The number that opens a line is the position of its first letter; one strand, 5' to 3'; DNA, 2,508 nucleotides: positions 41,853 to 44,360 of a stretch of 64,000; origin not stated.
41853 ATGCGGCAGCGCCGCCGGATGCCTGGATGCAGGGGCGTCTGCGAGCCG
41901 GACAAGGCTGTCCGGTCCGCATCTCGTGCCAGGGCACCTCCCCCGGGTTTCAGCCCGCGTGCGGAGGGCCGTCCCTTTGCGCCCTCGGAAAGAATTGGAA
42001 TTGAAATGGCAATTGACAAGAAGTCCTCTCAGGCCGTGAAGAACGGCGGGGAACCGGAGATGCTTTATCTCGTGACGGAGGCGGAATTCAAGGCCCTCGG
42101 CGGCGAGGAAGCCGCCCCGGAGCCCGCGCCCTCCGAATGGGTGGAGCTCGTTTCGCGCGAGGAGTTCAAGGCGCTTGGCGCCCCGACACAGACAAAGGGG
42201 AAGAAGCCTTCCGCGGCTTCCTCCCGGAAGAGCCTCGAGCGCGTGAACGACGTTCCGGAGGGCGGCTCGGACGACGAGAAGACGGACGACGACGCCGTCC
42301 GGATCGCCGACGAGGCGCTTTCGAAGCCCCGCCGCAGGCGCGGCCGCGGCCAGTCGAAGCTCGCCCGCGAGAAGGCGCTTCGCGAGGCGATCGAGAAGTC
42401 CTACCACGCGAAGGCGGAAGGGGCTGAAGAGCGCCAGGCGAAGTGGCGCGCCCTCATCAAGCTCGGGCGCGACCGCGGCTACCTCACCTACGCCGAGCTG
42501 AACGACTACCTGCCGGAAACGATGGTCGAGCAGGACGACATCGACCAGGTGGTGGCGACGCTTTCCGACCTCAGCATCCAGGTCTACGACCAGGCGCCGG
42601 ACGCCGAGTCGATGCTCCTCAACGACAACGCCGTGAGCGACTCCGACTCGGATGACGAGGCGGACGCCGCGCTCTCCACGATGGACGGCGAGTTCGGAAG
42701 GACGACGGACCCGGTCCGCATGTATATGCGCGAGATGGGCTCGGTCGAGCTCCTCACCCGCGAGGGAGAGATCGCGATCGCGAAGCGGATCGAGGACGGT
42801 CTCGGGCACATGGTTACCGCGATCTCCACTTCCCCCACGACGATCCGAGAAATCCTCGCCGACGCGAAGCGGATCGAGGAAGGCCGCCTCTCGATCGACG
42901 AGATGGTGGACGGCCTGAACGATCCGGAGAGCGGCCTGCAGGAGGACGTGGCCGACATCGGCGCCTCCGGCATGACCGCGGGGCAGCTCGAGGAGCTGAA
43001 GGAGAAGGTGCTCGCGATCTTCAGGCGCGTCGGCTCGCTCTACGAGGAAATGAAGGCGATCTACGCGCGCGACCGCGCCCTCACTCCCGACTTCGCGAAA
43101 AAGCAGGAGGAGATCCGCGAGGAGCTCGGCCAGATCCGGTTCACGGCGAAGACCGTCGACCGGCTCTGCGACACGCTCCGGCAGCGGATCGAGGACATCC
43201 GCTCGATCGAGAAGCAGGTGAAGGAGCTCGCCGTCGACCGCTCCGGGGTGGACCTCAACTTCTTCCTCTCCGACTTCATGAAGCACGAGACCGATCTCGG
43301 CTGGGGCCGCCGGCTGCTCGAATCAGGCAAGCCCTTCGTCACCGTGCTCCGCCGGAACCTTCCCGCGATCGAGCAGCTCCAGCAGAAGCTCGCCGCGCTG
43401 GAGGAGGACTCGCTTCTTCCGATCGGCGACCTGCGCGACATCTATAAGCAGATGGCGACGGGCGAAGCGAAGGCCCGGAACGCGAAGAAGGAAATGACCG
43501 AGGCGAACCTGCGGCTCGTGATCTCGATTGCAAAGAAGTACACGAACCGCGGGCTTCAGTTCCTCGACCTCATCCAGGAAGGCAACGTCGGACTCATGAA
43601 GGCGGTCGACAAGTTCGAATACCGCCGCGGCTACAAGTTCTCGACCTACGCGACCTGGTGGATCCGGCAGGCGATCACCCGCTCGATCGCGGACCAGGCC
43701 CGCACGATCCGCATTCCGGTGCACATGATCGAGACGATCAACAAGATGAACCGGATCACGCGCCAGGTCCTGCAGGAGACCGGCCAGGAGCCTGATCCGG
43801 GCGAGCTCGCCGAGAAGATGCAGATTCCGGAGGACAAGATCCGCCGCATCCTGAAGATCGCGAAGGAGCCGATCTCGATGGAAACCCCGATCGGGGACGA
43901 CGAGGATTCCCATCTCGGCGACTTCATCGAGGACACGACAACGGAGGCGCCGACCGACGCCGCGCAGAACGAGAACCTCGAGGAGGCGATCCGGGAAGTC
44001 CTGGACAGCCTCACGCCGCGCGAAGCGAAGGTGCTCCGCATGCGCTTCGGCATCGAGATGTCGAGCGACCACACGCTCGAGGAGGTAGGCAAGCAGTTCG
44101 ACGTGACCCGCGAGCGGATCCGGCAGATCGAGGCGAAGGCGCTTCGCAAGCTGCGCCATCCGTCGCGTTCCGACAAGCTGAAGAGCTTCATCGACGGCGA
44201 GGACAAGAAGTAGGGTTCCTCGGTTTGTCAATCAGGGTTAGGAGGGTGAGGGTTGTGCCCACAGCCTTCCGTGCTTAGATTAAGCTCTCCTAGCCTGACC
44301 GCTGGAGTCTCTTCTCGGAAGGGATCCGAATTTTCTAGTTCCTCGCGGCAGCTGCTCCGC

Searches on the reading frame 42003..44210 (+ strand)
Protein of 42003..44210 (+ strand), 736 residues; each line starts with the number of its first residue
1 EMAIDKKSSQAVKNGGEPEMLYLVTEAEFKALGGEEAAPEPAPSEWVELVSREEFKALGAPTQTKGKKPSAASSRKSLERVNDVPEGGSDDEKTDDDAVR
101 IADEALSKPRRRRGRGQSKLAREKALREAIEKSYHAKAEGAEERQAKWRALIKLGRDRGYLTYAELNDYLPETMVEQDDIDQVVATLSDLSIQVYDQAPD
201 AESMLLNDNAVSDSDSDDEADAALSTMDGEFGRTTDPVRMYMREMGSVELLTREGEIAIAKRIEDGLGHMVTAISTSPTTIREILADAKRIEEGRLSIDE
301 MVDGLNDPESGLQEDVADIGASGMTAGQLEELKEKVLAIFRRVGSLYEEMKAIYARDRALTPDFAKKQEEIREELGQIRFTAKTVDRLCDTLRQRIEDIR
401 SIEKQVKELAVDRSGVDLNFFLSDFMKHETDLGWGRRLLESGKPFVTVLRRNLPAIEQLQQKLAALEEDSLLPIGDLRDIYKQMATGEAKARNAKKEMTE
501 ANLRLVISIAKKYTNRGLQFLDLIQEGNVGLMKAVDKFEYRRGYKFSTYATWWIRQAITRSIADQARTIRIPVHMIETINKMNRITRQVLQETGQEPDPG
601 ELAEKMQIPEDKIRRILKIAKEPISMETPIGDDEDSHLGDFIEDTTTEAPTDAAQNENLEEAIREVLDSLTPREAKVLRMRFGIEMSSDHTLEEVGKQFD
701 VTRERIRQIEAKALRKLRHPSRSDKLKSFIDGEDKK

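Call 5: search_protein_families(library=pfam, proteins=[window:42003-44210:+], max_evalue=0.01)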
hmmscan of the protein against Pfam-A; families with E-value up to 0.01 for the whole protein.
window:42003-44210:+ (736 aa): 7 families
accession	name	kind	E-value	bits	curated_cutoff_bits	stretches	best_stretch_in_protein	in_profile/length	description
PF04546.19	Sigma70_ner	-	1.7e-39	136.4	29.7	1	278-467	2-210/210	Sigma-70, non-essential region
PF04539.22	Sigma70_r3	-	2e-26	92.4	25.3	1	577-653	1-77/78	Sigma-70 region 3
PF04542.20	Sigma70_r2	-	6e-23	80.9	24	1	500-568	3-71/71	Sigma-70 region 2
PF03979.19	Sigma70_r1_1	-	3.2e-21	75.5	22.5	1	143-221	2-79/81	Sigma-70 factor, region 1.1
PF04545.22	Sigma70_r4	-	1.3e-20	73.1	24.1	1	666-719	1-50/50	Sigma-70, region 4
PF00140.25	Sigma70_r1_2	-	4.4e-13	49.4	22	1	236-266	1-31/34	Sigma-70 factor, region 1.2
PF08631.16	SPO22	-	0.0073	16.2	27.5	0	211-293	95-171/274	Meiosis protein SPO22/ZIP4 like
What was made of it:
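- On Sigma-70 family, group 1 architecture (RpoD-type): Pfam PF03979, PF00140, PF04546, PF04542, PF04539 and PF04545 all score above their gathering thresholds (call 5).
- Checked: Pfam finds regions 1.1, 1.2, the non-essential region, and regions 2, 3 and 4, all above the gathering score (call 5).
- All six Pfam sigma-70 regions are present (call 5).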

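Call 6: search_protein_families(library=ncbifam, proteins=[window:42003-44210:+], max_evalue=0.001)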
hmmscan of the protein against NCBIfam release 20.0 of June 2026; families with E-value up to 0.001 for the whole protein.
window:42003-44210:+ (736 aa): 48 families (the best 25 are shown)
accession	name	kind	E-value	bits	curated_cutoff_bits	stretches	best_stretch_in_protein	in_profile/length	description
NF004208.0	PRK05658.1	equivalog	1.9e-258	859.6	555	1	127-731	6-630/631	RNA polymerase sigma factor RpoD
NF006666.0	PRK09210.1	equivalog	2.5e-148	494.3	572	2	488-731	127-370/370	RNA polymerase sigma factor RpoD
NF004562.0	PRK05901.1-4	equivalog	2.7e-134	448.7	779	2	489-731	312-554/571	RNA polymerase sigma factor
NF041931.2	MzaA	equivalog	5.4e-133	445.4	800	1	149-732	240-716/726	MZA anti-phage system associated sigma-70 family RNA polymerase sigma factor MzaA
NF004561.0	PRK05901.1-3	equivalog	3.1e-124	416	582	2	490-731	296-537/537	RNA polymerase sigma factor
TIGR02393.1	RpoD_Cterm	equivalog_domain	1.2e-119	398.2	354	1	494-730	1-237/238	RNA polymerase sigma factor RpoD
NF004560.0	PRK05901.1-1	equivalog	5.7e-116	388.6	711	2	466-731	254-516/516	RNA polymerase sigma factor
NF005643.0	PRK07406.1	equivalog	1.4e-109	366.8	500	2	489-730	156-396/397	RNA polymerase sigma factor RpoD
NF005920.0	PRK07921.1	subfamily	2.3e-101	339.1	464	1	489-729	86-326/328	RNA polymerase sigma factor SigB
TIGR02997.1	Sig70-cyanoRpoD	subfamily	3.4e-100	335.2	384.5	1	484-718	65-298/298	RNA polymerase sigma factor, RpoD/SigA family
NF004565.0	PRK05901.2-3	equivalog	2.7e-95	320.1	484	1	477-730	237-499/501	RNA polymerase sigma factor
NF005785.0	PRK07598.1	equivalog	2.4e-92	309.9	554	2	489-730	171-411/415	RNA polymerase sigma factor SigC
NF004564.0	PRK05901.2-2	equivalog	1.6e-89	300.9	617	1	463-736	217-499/500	RNA polymerase sigma factor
NF004566.0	PRK05901.2-4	equivalog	6e-88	296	531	1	490-734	189-447/448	RNA polymerase sigma factor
TIGR02394.1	rpoS_proteo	equivalog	6.8e-87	291.6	378.7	1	457-723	13-276/285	RNA polymerase sigma factor RpoS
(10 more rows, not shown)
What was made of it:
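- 42006..44213 (+): Canonical rpoD (735 aa), referred to as 'gene 1'. NCBIfam RpoD equivalog score 859.6 bits against a cut-off of 555 (call 6).
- On RpoS / group 2 sigmas: Region 1.1 and the non-conserved region are present (calls 5, 6).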
